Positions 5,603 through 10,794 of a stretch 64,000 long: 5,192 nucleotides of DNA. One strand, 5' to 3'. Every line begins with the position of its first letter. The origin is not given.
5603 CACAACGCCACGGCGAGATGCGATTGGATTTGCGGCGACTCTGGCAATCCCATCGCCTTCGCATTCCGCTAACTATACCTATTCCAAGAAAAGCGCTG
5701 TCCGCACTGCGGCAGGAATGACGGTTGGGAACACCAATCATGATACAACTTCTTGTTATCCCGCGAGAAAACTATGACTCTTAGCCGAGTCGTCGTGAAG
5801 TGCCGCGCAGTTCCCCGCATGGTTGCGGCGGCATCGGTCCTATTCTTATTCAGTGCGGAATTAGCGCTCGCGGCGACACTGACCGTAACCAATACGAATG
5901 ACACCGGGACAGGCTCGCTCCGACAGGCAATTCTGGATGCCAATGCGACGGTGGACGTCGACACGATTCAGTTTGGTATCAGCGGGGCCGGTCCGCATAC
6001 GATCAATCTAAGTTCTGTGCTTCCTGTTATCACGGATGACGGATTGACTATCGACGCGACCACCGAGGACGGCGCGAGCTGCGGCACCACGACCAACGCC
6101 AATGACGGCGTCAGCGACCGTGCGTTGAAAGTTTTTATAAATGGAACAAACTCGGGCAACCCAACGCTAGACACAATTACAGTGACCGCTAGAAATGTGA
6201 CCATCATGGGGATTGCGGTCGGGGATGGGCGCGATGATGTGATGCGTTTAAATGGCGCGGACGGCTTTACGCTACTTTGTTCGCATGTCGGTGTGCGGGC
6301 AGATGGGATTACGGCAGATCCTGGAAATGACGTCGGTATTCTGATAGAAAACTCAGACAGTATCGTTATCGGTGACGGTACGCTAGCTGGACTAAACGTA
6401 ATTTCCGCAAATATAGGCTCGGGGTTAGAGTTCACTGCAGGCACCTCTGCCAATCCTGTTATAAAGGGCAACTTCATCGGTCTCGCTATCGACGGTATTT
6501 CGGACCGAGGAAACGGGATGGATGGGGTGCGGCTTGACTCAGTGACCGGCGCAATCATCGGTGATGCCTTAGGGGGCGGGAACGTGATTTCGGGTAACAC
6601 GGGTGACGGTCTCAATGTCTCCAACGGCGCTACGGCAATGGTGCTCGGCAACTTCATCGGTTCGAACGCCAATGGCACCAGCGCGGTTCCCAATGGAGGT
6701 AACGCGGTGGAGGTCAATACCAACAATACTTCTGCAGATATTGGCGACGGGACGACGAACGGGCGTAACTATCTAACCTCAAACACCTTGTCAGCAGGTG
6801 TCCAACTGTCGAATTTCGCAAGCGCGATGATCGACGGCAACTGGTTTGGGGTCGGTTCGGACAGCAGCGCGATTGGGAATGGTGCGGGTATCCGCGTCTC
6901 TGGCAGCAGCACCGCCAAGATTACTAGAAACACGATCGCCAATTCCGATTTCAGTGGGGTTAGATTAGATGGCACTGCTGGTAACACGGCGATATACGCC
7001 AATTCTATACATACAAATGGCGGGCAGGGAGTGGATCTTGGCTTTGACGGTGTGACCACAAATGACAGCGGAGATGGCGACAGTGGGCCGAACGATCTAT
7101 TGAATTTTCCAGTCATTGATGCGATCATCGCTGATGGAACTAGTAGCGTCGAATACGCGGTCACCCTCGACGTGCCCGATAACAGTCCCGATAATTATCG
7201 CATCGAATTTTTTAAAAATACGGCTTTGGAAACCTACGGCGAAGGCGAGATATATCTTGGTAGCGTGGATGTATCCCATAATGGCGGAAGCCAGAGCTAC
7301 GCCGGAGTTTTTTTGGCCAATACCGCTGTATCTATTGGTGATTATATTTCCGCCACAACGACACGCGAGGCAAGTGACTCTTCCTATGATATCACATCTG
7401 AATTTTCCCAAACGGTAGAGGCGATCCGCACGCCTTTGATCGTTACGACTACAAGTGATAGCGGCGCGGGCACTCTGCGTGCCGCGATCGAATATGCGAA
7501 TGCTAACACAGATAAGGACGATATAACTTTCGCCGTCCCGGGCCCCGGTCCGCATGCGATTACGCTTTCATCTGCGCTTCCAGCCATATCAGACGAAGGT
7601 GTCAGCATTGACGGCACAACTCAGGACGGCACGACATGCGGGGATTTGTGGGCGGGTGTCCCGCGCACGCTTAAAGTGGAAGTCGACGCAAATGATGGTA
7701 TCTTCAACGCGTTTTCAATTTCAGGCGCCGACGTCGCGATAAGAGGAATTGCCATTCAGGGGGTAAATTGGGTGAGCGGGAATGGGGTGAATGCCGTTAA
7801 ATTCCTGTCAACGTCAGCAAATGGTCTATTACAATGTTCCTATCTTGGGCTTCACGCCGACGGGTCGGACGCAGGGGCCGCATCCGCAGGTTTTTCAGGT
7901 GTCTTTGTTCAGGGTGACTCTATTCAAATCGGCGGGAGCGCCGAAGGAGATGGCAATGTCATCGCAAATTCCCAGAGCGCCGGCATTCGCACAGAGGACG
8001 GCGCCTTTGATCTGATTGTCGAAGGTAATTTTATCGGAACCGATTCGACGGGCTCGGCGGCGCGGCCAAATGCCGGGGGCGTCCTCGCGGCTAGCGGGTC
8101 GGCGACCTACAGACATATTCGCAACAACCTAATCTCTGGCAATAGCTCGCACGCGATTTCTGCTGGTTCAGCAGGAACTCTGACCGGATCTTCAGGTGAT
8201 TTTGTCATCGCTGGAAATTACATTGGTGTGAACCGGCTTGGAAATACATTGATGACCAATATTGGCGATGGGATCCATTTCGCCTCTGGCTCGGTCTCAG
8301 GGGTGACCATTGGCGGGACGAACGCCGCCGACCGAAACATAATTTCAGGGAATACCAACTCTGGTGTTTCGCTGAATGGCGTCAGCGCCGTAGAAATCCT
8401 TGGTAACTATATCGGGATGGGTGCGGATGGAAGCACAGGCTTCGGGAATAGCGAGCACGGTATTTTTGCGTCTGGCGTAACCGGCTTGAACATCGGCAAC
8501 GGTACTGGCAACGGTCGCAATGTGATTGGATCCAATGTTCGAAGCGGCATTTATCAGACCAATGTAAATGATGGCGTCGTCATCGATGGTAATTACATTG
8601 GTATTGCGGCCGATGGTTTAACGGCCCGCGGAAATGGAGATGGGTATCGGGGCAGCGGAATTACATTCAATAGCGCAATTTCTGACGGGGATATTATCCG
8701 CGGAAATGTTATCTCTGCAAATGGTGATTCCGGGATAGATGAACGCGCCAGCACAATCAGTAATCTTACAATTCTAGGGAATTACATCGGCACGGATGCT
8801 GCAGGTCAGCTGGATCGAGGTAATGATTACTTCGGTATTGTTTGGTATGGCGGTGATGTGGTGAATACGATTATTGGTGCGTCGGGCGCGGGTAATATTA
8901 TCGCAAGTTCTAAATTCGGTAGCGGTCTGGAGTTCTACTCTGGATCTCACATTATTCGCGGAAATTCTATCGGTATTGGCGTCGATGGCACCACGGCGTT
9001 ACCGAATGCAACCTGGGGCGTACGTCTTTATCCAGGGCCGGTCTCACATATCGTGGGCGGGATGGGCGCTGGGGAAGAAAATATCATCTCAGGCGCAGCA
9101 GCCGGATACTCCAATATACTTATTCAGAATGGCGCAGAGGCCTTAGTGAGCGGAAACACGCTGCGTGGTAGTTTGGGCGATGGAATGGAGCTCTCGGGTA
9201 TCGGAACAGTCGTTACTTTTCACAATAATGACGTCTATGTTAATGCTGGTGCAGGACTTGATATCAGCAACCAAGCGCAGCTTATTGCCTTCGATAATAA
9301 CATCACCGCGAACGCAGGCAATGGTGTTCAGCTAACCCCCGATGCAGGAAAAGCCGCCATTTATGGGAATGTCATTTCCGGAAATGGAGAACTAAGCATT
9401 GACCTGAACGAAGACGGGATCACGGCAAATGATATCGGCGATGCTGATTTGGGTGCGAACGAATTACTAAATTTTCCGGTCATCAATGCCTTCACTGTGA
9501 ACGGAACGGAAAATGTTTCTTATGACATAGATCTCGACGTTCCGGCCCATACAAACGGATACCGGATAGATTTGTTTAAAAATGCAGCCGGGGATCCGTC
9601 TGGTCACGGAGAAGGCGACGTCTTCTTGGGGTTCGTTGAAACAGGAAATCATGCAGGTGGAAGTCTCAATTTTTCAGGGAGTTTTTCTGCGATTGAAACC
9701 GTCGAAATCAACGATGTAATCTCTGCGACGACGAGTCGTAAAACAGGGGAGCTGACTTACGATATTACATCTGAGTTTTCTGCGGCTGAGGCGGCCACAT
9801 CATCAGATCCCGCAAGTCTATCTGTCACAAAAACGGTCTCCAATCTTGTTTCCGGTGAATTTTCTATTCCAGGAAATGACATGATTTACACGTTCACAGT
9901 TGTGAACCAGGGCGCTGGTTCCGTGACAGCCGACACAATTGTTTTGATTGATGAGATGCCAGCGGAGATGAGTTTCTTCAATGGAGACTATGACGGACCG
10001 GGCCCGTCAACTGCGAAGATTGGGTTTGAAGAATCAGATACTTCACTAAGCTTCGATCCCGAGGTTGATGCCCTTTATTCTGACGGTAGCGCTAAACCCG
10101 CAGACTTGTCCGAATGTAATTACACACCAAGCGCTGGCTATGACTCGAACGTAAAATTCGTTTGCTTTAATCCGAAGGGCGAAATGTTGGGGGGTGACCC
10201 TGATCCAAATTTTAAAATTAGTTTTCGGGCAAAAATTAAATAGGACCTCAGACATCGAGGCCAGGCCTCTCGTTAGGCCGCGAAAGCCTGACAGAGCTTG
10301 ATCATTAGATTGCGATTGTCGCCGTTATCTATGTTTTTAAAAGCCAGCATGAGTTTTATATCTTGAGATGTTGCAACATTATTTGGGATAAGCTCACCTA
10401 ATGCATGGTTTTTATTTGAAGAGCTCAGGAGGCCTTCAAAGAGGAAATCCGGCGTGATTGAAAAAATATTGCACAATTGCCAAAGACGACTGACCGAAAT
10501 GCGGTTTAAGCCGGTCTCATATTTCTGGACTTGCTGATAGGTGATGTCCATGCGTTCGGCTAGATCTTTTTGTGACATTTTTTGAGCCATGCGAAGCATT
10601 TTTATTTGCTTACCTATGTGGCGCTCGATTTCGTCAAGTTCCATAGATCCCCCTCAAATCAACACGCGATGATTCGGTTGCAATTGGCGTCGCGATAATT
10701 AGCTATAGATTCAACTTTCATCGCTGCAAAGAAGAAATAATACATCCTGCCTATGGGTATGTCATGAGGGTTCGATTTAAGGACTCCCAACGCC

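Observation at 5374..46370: Recurrent 15-bp palindrome linking motor genes and surface-protein genes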

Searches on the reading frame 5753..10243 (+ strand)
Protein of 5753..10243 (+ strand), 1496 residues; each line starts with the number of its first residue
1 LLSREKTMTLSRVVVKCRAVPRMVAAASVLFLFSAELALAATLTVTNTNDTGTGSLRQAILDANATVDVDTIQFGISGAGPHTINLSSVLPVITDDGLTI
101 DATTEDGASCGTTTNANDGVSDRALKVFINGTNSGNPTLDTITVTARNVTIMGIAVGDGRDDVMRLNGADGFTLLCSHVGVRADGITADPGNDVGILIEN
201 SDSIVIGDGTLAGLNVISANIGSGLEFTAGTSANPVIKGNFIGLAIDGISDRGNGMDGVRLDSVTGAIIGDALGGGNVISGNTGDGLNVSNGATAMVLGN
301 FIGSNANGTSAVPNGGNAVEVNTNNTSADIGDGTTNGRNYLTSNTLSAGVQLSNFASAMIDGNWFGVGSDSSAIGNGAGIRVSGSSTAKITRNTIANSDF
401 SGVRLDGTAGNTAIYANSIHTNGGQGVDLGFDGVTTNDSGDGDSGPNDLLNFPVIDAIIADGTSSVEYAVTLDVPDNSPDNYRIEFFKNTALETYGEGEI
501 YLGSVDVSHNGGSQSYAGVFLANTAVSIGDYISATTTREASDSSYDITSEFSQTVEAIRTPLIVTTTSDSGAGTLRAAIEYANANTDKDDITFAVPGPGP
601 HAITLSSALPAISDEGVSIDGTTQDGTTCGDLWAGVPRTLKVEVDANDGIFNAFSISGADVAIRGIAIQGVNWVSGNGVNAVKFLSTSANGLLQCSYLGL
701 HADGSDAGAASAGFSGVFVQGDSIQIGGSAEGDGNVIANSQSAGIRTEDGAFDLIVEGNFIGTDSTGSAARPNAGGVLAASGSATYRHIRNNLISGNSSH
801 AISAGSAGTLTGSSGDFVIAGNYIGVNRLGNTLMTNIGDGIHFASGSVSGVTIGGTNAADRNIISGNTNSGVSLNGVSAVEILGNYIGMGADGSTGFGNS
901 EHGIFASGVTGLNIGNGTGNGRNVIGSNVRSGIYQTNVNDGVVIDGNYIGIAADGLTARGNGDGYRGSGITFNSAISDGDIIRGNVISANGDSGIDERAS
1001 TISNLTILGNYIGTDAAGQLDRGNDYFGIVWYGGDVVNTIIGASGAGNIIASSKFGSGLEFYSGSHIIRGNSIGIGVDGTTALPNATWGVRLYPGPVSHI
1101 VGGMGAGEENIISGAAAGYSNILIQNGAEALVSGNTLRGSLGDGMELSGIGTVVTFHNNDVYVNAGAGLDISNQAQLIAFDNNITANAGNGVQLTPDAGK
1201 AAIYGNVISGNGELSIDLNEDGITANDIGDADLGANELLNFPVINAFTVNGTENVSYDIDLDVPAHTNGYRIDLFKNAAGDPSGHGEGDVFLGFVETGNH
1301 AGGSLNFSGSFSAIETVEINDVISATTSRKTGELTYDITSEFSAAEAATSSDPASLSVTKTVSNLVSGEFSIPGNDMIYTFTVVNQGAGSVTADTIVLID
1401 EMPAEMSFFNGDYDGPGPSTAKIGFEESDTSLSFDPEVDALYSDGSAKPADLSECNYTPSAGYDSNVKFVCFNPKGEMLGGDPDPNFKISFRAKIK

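Call 9: search_protein_families(library=pfam, proteins=[window:5753-10243:+])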
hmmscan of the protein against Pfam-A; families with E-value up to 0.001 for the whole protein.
window:5753-10243:+ (1496 aa): 2 families
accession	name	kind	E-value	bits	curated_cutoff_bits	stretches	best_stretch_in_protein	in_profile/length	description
PF13229.12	Beta_helix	-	1.9e-12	47.5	25.9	2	1109-1218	38-144/158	Right handed beta helix region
PF05048.19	NosD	-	3.9e-06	26.9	23.6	1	1120-1213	83-174/212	Periplasmic copper-binding protein (NosD)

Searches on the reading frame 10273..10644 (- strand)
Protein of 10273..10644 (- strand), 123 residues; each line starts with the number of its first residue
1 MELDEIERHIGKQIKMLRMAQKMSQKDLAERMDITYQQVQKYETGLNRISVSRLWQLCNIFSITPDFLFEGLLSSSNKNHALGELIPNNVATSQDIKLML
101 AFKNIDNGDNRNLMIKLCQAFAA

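Call 58: search_protein_families(library=pfam, proteins=[window:10273-10644:-], max_evalue=0.01)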
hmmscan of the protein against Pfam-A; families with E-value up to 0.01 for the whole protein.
window:10273-10644:- (123 aa): 7 families
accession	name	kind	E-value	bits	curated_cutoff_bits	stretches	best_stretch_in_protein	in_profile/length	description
PF01381.28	HTH_3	-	2.9e-14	53.3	23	1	14-68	1-55/55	Helix-turn-helix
PF13443.12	HTH_26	-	1.8e-08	35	22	1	14-66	2-55/63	Cro/C1-type HTH DNA-binding domain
PF13560.12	HTH_31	-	6.3e-07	30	27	1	10-62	2-55/64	Helix-turn-helix domain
PF12844.13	HTH_19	-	0.001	19.4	30.2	1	11-70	1-60/64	Helix-turn-helix domain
PF13518.12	HTH_28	-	0.0074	16.8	25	0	17-42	7-32/52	Helix-turn-helix domain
PF13744.12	HTH_37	-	0.0091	16.2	27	0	10-58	19-68/80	Helix-turn-helix domain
PF13384.12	HTH_23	-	0.0092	16.2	24.6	0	15-41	9-36/50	Homeodomain-like domain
